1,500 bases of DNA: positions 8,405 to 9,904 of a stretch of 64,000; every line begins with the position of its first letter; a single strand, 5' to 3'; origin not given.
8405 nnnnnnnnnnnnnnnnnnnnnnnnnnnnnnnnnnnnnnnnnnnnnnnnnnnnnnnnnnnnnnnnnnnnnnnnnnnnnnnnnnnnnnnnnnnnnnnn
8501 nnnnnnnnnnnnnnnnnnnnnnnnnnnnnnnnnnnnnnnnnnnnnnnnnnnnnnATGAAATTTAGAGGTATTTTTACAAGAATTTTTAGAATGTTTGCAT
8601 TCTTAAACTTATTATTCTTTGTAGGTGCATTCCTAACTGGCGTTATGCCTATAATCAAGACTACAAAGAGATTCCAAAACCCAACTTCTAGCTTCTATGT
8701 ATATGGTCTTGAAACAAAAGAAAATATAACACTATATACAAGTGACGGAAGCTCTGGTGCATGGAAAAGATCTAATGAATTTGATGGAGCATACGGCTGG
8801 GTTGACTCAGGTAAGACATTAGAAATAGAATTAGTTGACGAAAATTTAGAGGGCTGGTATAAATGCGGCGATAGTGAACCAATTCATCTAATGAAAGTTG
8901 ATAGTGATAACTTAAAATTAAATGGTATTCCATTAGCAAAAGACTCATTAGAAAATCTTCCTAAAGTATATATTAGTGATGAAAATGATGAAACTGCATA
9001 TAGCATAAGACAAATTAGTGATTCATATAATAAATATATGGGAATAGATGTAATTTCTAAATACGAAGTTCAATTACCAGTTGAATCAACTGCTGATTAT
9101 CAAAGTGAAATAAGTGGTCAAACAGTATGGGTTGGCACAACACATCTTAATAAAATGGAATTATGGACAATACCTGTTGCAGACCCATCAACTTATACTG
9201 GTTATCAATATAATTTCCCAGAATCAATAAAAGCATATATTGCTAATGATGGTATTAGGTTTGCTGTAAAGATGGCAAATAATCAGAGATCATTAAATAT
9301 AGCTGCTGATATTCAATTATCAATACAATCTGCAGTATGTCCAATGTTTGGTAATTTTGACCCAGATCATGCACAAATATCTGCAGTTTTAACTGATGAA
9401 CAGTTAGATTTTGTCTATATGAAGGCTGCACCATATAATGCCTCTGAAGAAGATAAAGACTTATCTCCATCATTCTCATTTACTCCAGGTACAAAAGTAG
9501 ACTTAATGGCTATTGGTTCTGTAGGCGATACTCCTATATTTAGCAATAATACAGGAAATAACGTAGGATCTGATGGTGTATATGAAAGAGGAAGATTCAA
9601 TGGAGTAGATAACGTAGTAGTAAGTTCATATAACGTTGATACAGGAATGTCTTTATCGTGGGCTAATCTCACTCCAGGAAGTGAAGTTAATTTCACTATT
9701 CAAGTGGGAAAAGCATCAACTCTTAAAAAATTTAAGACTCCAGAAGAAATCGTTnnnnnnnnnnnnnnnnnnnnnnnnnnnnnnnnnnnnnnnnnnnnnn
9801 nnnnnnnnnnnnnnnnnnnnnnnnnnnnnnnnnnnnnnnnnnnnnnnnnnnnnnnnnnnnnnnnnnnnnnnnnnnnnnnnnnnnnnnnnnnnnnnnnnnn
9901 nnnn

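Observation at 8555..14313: Tandem pair of mosaic, doubly membrane-anchored giant surface proteins (candidate variable surface-protein locus)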

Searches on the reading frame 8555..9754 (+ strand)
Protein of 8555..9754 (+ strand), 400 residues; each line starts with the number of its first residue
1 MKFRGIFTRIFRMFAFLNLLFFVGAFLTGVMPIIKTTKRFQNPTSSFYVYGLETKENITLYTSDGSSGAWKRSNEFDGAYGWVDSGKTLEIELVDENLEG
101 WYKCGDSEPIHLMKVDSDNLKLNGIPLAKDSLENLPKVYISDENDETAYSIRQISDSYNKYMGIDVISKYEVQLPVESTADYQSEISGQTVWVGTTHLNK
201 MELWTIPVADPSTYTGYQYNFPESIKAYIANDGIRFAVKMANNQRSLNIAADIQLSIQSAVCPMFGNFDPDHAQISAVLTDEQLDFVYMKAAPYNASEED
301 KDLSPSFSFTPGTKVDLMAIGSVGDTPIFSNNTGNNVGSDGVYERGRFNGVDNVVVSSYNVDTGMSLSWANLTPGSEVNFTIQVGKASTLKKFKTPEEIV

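Call 6: find_homologous_proteins(query=window:8555-9754:+)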
Query window:8555-9754:+: 1967 candidates shared short words with the query, none scored E <= 0.001.

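Call 14: search_protein_representatives(protein=window:8642-9754:+)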
Query: 371 residues. Proteins with E-value up to 0.001 (for the whole library): 13; up to 1e-10: 7; up to 1e-30: 4. The best 13 are listed.
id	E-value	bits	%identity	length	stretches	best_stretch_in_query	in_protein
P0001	1.0e-67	245.1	39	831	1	2-369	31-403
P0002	6.9e-47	176.6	35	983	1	13-369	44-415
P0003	2.7e-45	171.4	87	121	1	1-90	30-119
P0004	4.9e-40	154.1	34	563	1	15-370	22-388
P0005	5.9e-29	117.6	37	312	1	19-253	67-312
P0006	7.6e-24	100.8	31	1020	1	7-361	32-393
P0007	3.3e-13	65.8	31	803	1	18-358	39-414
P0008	5.9e-05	38.7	32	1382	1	236-360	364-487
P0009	1.0e-04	37.9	32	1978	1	204-358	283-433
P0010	1.3e-04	37.6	31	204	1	205-359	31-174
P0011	1.9e-04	37.0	29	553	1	205-358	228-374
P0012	4.9e-04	35.6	35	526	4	305-351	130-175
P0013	8.5e-04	34.9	30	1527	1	176-358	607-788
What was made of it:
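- The family is rare: 7 relatives at E <= 1e-10, ORF B itself among them, in 1.84 billion representative proteins (call 14).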

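Call 21: find_homologous_proteins(query=A2, max_evalue=0.001)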
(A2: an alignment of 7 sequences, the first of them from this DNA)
Query A2 (7 sequences): 3846 candidates shared short words with the query, none scored E <= 0.001.

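Call 24: find_related_loci(query=A3, collection=genome_contigs, flank=10000)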
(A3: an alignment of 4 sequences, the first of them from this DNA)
Query A3 (356 aa) in genome_contigs; peptide patterns used: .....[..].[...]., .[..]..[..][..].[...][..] (x = any residue, [..] = any of these).
49 stretches matched a pattern, but none encodes a relative of the query by tblastn (E <= 1e-3).
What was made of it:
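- Tried and rejected: No relative in the species-representative genomes (call 24).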

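Call 27: find_related_loci(query=A3, collection=metagenome_contigs, flank=10000)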
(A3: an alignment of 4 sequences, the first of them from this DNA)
Query A3 (356 aa) in metagenome_contigs; peptide patterns used: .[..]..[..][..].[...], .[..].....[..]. (x = any residue, [..] = any of these).
105 stretches matched a pattern; 1 encode a relative of the query (tblastn E <= 1e-3); 1 distinct loci.
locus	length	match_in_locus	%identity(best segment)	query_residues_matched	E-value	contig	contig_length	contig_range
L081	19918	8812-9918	32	9-356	1e-52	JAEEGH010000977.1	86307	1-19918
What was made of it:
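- Tried and rejected: The metagenome scan gave one locus (call 27).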

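Call 39: search_solved_structures(query=A2, max_evalue=1)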
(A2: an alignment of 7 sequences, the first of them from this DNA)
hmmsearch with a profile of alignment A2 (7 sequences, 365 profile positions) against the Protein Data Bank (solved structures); distinct sequences matched with E-value up to 1: 2.
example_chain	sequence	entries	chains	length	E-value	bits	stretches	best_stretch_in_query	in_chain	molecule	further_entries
1rmu_1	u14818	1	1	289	0.32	13.3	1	73-143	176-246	HUMAN RHINOVIRUS 14 COAT PROTEIN (SUBUNIT VP1)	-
4rv1_A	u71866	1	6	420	0.39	13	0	171-220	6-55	Engineered Protein OR497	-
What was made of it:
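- Closest known: N-terminal beta-supersandwich. Different: The PDB sequence search finds nothing (call 39).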

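Call 46: predict_structure(alignment_id=A2)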
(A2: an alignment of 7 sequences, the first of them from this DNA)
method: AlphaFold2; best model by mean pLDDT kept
length: 356 residues; sequences in the alignment: 7
mean_pLDDT: 86.7   pTM: 0.89
mean pLDDT of the five models: 86.7, 86.6, 86.3, 85.3, 81.0
residues with pLDDT >= 90: 213; 70-90: 99; 50-70: 36; < 50: 8
segments of 3 or more residues with pLDDT < 50: 1-7
pLDDT, mean of each block of 10 residues (from residue 1): 46 94 95 97 97 95 95 95 91 79 95 94 89 87 65 88 84 84 91 93 95 86 84 87 93 91 92 94 72 58 73 89 85 94 95 77
secondary structure, 60 per line:
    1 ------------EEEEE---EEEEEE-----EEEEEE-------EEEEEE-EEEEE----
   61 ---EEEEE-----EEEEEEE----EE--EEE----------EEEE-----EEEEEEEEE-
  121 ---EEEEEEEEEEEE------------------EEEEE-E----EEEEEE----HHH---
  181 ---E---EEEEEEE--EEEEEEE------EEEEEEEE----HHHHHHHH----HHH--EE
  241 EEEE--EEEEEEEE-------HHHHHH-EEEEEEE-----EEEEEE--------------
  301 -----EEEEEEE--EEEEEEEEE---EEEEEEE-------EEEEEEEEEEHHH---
elements in order: E13-17 E21-26 E32-37 E45-50 E52-56 E64-68 E74-80 E89-91 E102-105 E111-119 E124-135 E154-158 E165-170 E188-194 E197-203 E210-217 H222-229 E239-244 E247-254 H262-267 E269-275 E281-286 E306-312 E315-323 E327-333 E341-350
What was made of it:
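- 8663..9730 (+): ORF A head domain (aa 37-392): all-beta, an Ig-like subdomain plus a beta-supersandwich. AlphaFold pLDDT 86.7, pTM 0.89 (call 46).
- Confident all-beta model (call 46).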

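Call 48: fold_search(model_id=the predicted structure, library=pdb)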
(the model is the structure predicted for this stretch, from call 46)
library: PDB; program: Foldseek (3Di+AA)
matches with E <= 10: 695; with E <= 0.001: 24
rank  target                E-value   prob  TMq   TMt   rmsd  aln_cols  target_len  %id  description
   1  2wvz_B                6.3e-05  1.00  0.22  0.12  16.5       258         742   11  Structure of the Family GH92 Inverting Mannosidase BT3990 from Bacteroides thetaiotaomicron VPI-5482 (released 2009-12-29)
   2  2wvz_C                8.3e-05  1.00  0.24  0.13  16.0       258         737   10  Structure of the Family GH92 Inverting Mannosidase BT3990 from Bacteroides thetaiotaomicron VPI-5482 (released 2009-12-29)
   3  8ho7_A                8.8e-05  0.96  0.23  0.12  16.1       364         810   10  The cryo-EM structure of cellobiose phosphorylase from Clostridium thermocellum (released 2023-12-13)
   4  8ho8_A                9.3e-05  0.94  0.22  0.12  16.4       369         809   10  The cryo-EM structure of cellobiose phosphorylase from Clostridium thermocellum in complex with cellobiose (released 2023-12-13)
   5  2wvz_A                9.8e-05  1.00  0.23  0.12  16.4       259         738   11  Structure of the Family GH92 Inverting Mannosidase BT3990 from Bacteroides thetaiotaomicron VPI-5482 (released 2009-12-29)
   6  2wvx_A                1.2e-04  1.00  0.23  0.12  16.3       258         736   11  Structure of the Family GH92 Inverting Mannosidase BT3990 from Bacteroides thetaiotaomicron VPI-5482 (released 2009-11-03)
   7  2wzs_F                1.8e-04  1.00  0.23  0.12  16.3       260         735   12  Structure of the Family GH92 Inverting Mannosidase BT3990 from Bacteroides thetaiotaomicron VPI-5482 in complex with M (released 2009-12-29)
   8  6f92_B                2.0e-04  0.99  0.28  0.15  13.5       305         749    8  Structure of the family GH92 alpha-mannosidase BT3965 from Bacteroides thetaiotaomicron in complex with Mannoimidazole (released 2018-05-02)
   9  2wvx_B                2.1e-04  0.99  0.24  0.13  16.0       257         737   10  Structure of the Family GH92 Inverting Mannosidase BT3990 from Bacteroides thetaiotaomicron VPI-5482 (released 2009-11-03)
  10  6f92_C                3.1e-04  0.99  0.28  0.15  13.6       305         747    8  Structure of the family GH92 alpha-mannosidase BT3965 from Bacteroides thetaiotaomicron in complex with Mannoimidazole (released 2018-05-02)
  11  2wvy_B                3.1e-04  0.99  0.24  0.13  16.0       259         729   10  STRUCTURE OF THE FAMILY GH92 INVERTING MANNOSIDASE BT2199 FROM BACTEROIDES THETAIOTAOMICRON VPI-5482 (released 2009-11-03)
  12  6f91_D                3.2e-04  0.97  0.26  0.14  13.9       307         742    8  Structure of the family GH92 alpha-mannosidase BT3965 from Bacteroides thetaiotaomicron (released 2018-05-02)
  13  6f92_A                3.6e-04  0.99  0.28  0.15  13.2       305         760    8  Structure of the family GH92 alpha-mannosidase BT3965 from Bacteroides thetaiotaomicron in complex with Mannoimidazole (released 2018-05-02)
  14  6f91_H                3.8e-04  0.97  0.26  0.14  13.8       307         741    8  Structure of the family GH92 alpha-mannosidase BT3965 from Bacteroides thetaiotaomicron (released 2018-05-02)
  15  6f91_E                3.8e-04  0.97  0.26  0.14  13.8       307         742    8  Structure of the family GH92 alpha-mannosidase BT3965 from Bacteroides thetaiotaomicron (released 2018-05-02)
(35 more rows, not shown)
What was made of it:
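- The fold match to the GH N-terminal domains has good Foldseek probability but low TM-scores (0.22-0.28) (call 48).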

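Call 49: search_protein_families(library=pfam, proteins=[P0002, P0006, P0007, L081:8662-10983:+, P0008, P0009, P0011, P0013], max_evalue=0.01)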
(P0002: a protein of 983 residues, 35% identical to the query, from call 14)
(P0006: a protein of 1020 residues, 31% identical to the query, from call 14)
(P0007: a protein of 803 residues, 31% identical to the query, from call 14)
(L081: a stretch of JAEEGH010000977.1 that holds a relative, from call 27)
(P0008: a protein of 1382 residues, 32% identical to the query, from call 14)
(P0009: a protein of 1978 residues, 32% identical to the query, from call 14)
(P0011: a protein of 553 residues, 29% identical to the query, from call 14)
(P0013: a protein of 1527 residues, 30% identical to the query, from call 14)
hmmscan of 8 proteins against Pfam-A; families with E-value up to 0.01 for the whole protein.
P0002 (983 aa): 1 family
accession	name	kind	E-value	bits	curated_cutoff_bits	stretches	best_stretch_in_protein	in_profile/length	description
PF04237.18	YjbR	-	0.0071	17.4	30.1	0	912-980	20-84/88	YjbR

P0006 (1020 aa): 0 families

P0007 (803 aa): 0 families

L081:8662-10983:+ (773 aa): 1 family
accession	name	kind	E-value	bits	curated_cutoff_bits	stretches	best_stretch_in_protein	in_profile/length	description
PF05887.16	Trypan_PARP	-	0.0057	17.1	100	0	481-509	60-88/134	Procyclic acidic repetitive protein (PARP)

P0008 (1382 aa): 5 families
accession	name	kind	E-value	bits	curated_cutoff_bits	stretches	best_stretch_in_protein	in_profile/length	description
PF00395.25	SLH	-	1.5e-29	102.2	20.8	3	1197-1240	1-44/44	S-layer homology domain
PF18705.7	DUF5643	-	4.4e-05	23.9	34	1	598-669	16-92/115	Family of unknown function (DUF5643)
PF00041.27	fn3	-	0.00013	22.5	25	0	455-517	8-68/84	Fibronectin type III domain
PF09479.16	Flg_new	-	0.00016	22.1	27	1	779-862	3-64/65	Listeria-Bacteroides repeat domain (List_Bact_rpt)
PF16656.11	Pur_ac_phosph_N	-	0.0035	18.3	30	0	455-520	7-83/93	Purple acid Phosphatase, N-terminal domain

P0009 (1978 aa): 2 families
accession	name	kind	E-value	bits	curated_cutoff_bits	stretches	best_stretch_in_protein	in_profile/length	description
PF07564.17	DUF1542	-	3.6e-11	43.4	24.3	3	1479-1537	6-64/77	Domain of Unknown Function (DUF1542)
PF01468.23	GA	-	0.0022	18.6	24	1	1570-1597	9-36/55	GA module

P0011 (553 aa): 1 family
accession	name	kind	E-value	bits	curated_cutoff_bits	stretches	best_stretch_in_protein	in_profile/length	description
PF00041.27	fn3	-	0.00094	19.8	25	0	347-407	11-69/84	Fibronectin type III domain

P0013 (1527 aa): 0 families
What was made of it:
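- P0002 has a weak YjbR-like cytoplasmic domain after the anchor (E 0.007, call 49).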

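Call 51: fold_search(model_id=the predicted structure, library=viral)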
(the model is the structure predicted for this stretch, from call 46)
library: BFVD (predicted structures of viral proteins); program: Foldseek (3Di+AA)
matches with E <= 10: 485; with E <= 0.001: 0
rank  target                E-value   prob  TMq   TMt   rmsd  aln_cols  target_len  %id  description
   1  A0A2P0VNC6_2          5.7e-03  0.28  0.23  0.10  17.8       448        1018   10  Glycosyl hydrolase family 65 protein [Tetraselmis virus 1]
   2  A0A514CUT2            1.6e-02  0.04  0.10  0.07  33.7       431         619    8  (no name in the UniProt tables at hand)
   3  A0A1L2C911            2.2e-02  0.47  0.12  0.15  17.5       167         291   10  Uncharacterized protein [Pseudomonas phage ZC03]
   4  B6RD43                2.4e-02  0.04  0.09  0.07  30.6       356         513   11  Glycoprotein (Fragment) [Imjin virus]
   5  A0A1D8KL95            2.5e-02  0.03  0.08  0.07  23.9       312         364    9  Uncharacterized protein [Synechococcus phage S-CAM4]
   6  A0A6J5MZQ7            3.5e-02  0.05  0.12  0.13  22.8       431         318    8  Uncharacterized protein [uncultured Caudovirales phage]
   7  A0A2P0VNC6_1          3.7e-02  0.04  0.11  0.05  32.3       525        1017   10  Glycosyl hydrolase family 65 protein [Tetraselmis virus 1]
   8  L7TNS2                3.7e-02  0.03  0.10  0.10  25.0       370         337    8  Uncharacterized protein [Haloarcula vallismortis tailed virus 1]
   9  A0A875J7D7            3.9e-02  0.08  0.13  0.09  22.0       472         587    8  Attachment protein [Achimota pararubulavirus 3]
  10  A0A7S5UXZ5            6.0e-02  0.05  0.09  0.07  22.2       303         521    8  (no name in the UniProt tables at hand)
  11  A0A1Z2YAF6            6.0e-02  0.04  0.10  0.09  24.8       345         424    7  VP4 (Fragment) [Rotavirus A]
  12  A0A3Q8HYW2            6.3e-02  0.06  0.10  0.12  21.7       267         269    7  (no name in the UniProt tables at hand)
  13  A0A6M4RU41            6.7e-02  0.09  0.12  0.12  18.8       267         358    7  (no name in the UniProt tables at hand)
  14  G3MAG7                8.3e-02  0.03  0.11  0.05  37.9       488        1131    8  Gp426 [Bacillus phage G]
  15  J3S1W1                9.8e-02  0.04  0.12  0.10  24.9       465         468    8  Glycoprotein C [Equid alphaherpesvirus 1]
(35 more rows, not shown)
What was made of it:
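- Closest known: N-terminal beta-supersandwich. Same: The best viral-library hit is also a GH65 protein (call 51).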

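Call 53: find_encoding_contigs(protein=P0003, flank=10000)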
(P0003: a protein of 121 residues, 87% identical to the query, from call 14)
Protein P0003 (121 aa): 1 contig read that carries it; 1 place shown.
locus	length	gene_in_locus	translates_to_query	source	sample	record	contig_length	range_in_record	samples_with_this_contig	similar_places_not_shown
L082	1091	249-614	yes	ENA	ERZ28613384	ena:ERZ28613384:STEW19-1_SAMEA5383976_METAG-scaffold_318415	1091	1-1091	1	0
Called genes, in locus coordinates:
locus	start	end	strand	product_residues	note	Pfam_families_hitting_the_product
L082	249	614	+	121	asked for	-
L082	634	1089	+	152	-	?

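Call 63: find_encoding_contigs(protein=P0002, flank=10000, max_places=4)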
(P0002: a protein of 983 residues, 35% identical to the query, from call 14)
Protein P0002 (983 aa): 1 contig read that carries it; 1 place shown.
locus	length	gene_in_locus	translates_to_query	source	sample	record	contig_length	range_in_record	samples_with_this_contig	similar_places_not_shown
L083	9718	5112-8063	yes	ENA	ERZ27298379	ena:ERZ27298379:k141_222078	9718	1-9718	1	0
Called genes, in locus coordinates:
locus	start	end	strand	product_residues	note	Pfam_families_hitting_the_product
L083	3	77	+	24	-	?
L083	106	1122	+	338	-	PF00106:adh_short (weak), PF01073:3Beta_HSD, PF01370:Epimerase, PF02719:Polysacc_synt_2, PF04321:RmlD_sub_bind, PF05368:NmrA (faint), PF08659:KR (weak), PF16363:GDP_Man_Dehyd, +1 more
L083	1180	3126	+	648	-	PF13727:CoA_binding_3, PF04321:RmlD_sub_bind, PF08659:KR (weak), PF01073:3Beta_HSD, PF01370:Epimerase, PF02719:Polysacc_synt_2, PF16363:GDP_Man_Dehyd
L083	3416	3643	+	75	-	PF09954:DUF2188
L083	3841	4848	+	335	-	PF02661:Fic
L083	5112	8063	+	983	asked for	-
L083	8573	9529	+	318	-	PF02541:Ppx-GppA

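Call 64: find_encoding_contigs(protein=P0006, flank=10000, max_places=4)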
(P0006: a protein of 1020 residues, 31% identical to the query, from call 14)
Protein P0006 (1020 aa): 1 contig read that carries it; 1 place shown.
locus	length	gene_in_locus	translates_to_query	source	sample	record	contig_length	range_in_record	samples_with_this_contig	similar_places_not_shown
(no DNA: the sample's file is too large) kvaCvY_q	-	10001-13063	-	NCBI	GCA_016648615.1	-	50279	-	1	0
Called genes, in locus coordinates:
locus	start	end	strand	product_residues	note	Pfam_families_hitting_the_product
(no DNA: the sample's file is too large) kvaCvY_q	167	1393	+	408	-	PF00278:Orn_DAP_Arg_deC, PF02784:Orn_Arg_deC_N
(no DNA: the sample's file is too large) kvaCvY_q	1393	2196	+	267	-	PF01678:DAP_epimerase (weak)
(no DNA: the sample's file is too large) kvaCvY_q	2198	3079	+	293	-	PF00701:DHDPS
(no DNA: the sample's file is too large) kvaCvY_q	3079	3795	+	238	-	PF01113:DapB_N, PF05173:DapB_C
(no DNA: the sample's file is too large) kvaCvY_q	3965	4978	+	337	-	PF01118:Semialdhyde_dh, PF02774:Semialdhyde_dhC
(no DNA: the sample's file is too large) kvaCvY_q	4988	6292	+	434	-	PF00696:AA_kinase, PF01842:ACT (faint), PF13840:ACT_7 (faint), PF22468:ACT_9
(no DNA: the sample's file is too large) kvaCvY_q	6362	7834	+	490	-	-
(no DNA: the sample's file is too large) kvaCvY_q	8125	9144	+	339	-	PF03547:Mem_trans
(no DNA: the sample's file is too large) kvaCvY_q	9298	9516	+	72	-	-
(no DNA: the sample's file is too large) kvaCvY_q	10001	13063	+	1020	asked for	-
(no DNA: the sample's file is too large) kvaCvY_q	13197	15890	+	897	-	-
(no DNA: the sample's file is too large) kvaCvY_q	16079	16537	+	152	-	-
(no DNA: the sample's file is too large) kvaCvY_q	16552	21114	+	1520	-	PF09479:Flg_new, PF18998:Flg_new_2 (faint), PF09479:Flg_new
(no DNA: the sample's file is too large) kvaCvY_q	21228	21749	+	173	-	PF13420:Acetyltransf_4, PF00583:Acetyltransf_1, PF13508:Acetyltransf_7 (weak)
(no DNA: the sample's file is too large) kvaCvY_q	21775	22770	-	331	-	PF00579:tRNA-synt_1b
